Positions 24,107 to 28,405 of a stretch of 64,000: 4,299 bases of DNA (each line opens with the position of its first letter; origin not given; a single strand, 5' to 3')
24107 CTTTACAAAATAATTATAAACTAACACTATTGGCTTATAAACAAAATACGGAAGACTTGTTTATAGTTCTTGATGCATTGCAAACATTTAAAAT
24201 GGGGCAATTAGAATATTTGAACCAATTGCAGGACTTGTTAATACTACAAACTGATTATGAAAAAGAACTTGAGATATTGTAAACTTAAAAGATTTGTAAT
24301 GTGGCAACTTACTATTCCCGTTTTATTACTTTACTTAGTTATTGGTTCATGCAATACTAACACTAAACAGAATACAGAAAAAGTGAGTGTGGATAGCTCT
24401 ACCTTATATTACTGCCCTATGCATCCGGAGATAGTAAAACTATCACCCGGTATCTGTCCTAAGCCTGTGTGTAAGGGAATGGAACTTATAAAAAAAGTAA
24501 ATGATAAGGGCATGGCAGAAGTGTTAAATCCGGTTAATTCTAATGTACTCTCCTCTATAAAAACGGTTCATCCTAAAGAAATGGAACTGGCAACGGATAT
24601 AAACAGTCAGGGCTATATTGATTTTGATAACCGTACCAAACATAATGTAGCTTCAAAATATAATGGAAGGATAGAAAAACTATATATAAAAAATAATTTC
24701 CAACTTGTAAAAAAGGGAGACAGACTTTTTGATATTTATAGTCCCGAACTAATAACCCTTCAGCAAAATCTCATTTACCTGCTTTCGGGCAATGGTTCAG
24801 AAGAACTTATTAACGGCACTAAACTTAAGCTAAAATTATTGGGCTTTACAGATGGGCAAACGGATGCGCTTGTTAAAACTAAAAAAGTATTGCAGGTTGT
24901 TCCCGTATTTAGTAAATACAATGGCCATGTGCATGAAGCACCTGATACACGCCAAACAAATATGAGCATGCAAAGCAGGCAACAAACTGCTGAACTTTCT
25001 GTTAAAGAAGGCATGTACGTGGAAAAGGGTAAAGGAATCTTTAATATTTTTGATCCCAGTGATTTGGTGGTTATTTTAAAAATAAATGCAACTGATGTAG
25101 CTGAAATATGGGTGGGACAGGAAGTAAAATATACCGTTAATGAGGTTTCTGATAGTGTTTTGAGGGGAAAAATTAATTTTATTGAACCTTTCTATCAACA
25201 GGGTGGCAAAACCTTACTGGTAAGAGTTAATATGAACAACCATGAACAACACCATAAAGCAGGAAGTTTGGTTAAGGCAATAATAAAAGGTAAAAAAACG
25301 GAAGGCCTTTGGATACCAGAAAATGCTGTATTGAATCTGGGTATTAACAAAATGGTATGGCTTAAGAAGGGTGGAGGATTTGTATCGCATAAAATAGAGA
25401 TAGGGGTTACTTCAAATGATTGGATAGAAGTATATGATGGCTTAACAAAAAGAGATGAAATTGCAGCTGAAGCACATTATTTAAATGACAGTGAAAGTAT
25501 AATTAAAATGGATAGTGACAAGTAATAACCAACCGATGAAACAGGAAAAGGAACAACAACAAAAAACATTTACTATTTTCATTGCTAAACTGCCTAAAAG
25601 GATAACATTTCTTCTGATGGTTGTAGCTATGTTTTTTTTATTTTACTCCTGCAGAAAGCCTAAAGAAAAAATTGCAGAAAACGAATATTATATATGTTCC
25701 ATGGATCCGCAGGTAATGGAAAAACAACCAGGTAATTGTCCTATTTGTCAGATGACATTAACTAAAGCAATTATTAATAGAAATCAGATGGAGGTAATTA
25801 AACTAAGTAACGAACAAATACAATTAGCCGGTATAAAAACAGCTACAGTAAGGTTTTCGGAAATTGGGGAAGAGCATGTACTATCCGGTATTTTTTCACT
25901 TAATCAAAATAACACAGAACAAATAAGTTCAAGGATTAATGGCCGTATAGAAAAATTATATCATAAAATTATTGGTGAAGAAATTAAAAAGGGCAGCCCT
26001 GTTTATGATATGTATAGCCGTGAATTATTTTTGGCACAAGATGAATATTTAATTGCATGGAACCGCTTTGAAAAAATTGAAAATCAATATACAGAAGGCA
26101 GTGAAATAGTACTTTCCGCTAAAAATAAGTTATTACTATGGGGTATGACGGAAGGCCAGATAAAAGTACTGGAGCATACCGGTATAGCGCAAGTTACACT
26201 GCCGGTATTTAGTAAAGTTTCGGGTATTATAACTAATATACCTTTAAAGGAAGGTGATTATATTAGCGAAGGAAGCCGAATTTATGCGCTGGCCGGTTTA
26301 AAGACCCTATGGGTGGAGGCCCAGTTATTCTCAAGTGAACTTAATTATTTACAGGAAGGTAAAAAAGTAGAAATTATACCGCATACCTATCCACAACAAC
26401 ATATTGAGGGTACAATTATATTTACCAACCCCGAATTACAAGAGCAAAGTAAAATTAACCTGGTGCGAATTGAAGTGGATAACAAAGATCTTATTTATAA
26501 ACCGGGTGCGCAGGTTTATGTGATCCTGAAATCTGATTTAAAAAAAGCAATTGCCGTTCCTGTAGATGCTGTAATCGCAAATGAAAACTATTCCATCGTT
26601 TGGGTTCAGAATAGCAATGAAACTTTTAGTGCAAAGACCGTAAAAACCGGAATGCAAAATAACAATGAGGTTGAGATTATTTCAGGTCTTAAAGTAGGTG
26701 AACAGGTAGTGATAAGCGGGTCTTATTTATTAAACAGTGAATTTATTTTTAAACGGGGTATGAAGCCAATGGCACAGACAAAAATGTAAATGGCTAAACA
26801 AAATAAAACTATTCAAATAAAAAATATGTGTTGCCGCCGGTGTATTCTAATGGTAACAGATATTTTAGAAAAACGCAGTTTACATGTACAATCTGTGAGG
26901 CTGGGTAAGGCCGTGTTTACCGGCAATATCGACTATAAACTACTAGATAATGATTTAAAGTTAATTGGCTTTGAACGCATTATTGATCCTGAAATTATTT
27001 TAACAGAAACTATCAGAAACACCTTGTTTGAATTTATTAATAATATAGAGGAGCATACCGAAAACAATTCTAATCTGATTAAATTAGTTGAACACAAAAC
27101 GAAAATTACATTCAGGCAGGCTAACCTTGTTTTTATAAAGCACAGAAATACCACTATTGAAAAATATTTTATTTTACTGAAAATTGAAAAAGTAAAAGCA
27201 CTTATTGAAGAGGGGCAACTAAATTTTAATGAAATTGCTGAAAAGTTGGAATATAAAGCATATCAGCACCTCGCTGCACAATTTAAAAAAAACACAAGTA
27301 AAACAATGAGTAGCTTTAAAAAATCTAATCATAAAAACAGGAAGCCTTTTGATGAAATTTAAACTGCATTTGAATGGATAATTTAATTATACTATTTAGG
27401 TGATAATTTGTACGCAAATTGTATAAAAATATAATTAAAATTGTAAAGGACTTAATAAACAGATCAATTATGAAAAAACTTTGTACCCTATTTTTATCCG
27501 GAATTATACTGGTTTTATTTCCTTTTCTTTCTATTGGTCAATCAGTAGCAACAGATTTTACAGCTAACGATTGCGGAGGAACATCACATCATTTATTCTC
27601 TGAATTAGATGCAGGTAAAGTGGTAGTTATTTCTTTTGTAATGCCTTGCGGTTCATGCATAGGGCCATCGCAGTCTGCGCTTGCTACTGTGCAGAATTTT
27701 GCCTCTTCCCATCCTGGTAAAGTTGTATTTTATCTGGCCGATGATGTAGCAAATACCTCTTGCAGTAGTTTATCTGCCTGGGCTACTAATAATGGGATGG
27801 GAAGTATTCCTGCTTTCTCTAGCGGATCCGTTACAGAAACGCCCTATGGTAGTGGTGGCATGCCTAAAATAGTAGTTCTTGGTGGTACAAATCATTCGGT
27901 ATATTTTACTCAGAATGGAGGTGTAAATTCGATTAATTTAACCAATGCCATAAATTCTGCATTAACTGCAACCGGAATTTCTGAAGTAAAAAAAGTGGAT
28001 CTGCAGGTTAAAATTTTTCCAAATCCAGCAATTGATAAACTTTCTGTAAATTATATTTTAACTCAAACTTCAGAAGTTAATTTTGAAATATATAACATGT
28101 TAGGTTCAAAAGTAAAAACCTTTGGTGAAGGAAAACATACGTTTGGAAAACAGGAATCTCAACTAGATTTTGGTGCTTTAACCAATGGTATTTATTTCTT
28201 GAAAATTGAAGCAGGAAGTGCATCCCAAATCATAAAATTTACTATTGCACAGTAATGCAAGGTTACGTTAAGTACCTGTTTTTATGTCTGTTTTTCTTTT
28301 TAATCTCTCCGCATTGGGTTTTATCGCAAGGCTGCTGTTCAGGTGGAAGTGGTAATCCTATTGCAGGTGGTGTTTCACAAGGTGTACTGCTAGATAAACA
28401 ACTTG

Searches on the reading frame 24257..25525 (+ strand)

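Call 8: search_protein_families(library=pfam, proteins=[window:24257-25525:+], max_evalue=0.001)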
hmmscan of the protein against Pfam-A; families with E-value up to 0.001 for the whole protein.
window:24257-25525:+ (422 aa): 4 families
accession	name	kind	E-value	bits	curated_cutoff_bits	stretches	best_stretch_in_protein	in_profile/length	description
PF16576.10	HlyD_D23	-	2.7e-41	141.7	30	1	111-336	2-211/214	Barrel-sandwich domain of CusB or HlyD membrane-fusion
PF13437.12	HlyD_3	-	6.3e-12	46.6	22.2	1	245-329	11-96/106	HlyD family secretion protein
PF13533.13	Biotin_lipoyl_2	-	1.2e-06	28.7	29.8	0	130-158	2-29/32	Biotin-lipoyl like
PF19335.5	HMBD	-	1.3e-05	25.5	23.6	1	51-80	2-28/28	Heavy metal binding domain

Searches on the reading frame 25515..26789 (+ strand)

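Call 8: search_protein_families(library=pfam, proteins=[window:25515-26789:+], max_evalue=0.001)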
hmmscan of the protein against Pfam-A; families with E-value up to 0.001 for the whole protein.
window:25515-26789:+ (424 aa): 4 families
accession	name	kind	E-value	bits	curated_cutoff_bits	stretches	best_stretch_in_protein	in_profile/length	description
PF16576.10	HlyD_D23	-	2.7e-51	174.3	30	1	123-332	8-212/214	Barrel-sandwich domain of CusB or HlyD membrane-fusion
PF13437.12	HlyD_3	-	4.3e-11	43.9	22.2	1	231-330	2-105/106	HlyD family secretion protein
PF19335.5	HMBD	-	5.6e-08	33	23.6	1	58-84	1-27/28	Heavy metal binding domain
PF13533.13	Biotin_lipoyl_2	-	3.2e-05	24.1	29.8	0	230-253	2-25/32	Biotin-lipoyl like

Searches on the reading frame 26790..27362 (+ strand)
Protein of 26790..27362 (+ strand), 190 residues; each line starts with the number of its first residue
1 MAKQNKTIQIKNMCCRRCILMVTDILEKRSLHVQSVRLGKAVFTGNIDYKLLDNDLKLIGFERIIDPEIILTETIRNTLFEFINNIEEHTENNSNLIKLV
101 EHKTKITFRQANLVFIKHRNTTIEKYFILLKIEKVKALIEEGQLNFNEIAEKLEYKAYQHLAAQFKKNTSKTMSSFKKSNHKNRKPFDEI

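Call 8: search_protein_families(library=pfam, proteins=[window:26790-27362:+], max_evalue=0.001)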
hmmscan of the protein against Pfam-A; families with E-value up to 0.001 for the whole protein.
window:26790-27362:+ (190 aa): 1 family
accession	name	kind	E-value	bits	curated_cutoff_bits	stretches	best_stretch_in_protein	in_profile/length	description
PF12833.13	HTH_18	-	4.7e-07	30.4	33.6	1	106-178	7-79/80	Helix-turn-helix domain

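Call 9: search_protein_families(library=ncbifam, proteins=[window:26790-27362:+], max_evalue=0.001)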
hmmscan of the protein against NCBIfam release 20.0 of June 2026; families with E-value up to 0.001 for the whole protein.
window:26790-27362:+ (190 aa): 3 families
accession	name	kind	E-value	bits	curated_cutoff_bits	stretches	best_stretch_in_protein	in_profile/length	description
TIGR04094.1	adjacent_YSIRK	equivalog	1.1e-05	24.6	200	1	94-176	299-382/383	YSIRK-targeted surface antigen transcriptional regulator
NF006902.0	PRK09393.1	equivalog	2.5e-05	23.6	425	1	74-182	217-324/327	transcriptional regulator FtrA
NF047455.1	TF_Staph_AryK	equivalog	0.00014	20.2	850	1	82-184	162-263/759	transcriptional regulator AryK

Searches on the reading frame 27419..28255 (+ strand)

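Call 8: search_protein_families(library=pfam, proteins=[window:27419-28255:+], max_evalue=0.001)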
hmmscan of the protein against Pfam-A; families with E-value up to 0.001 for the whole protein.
window:27419-28255:+ (278 aa): 1 family
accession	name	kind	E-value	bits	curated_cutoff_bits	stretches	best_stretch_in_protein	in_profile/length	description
PF18962.6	Por_Secre_tail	-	1.3e-14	54.7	27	1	199-276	1-75/75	Secretion system C-terminal sorting domain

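Call 9: search_protein_families(library=ncbifam, proteins=[window:27419-28255:+], max_evalue=0.001)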
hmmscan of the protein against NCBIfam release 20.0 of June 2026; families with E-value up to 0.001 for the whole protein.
window:27419-28255:+ (278 aa): 3 families
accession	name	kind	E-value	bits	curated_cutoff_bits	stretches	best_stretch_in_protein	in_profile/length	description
TIGR04183.1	Por_Secre_tail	domain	3e-12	46.3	23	1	199-276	1-71/72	T9SS type A sorting domain-containing protein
NF038113.1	T9SSA_dep_M36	equivalog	4.3e-09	35.1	885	1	174-273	773-865/869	T9SS-dependent M36 family metallopeptidase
NF052323.1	T9SSA_dep_M6i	equivalog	1.8e-06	26.2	600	1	200-273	961-1038/1043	T9SS-dependent M6-like inactivated metalloprotease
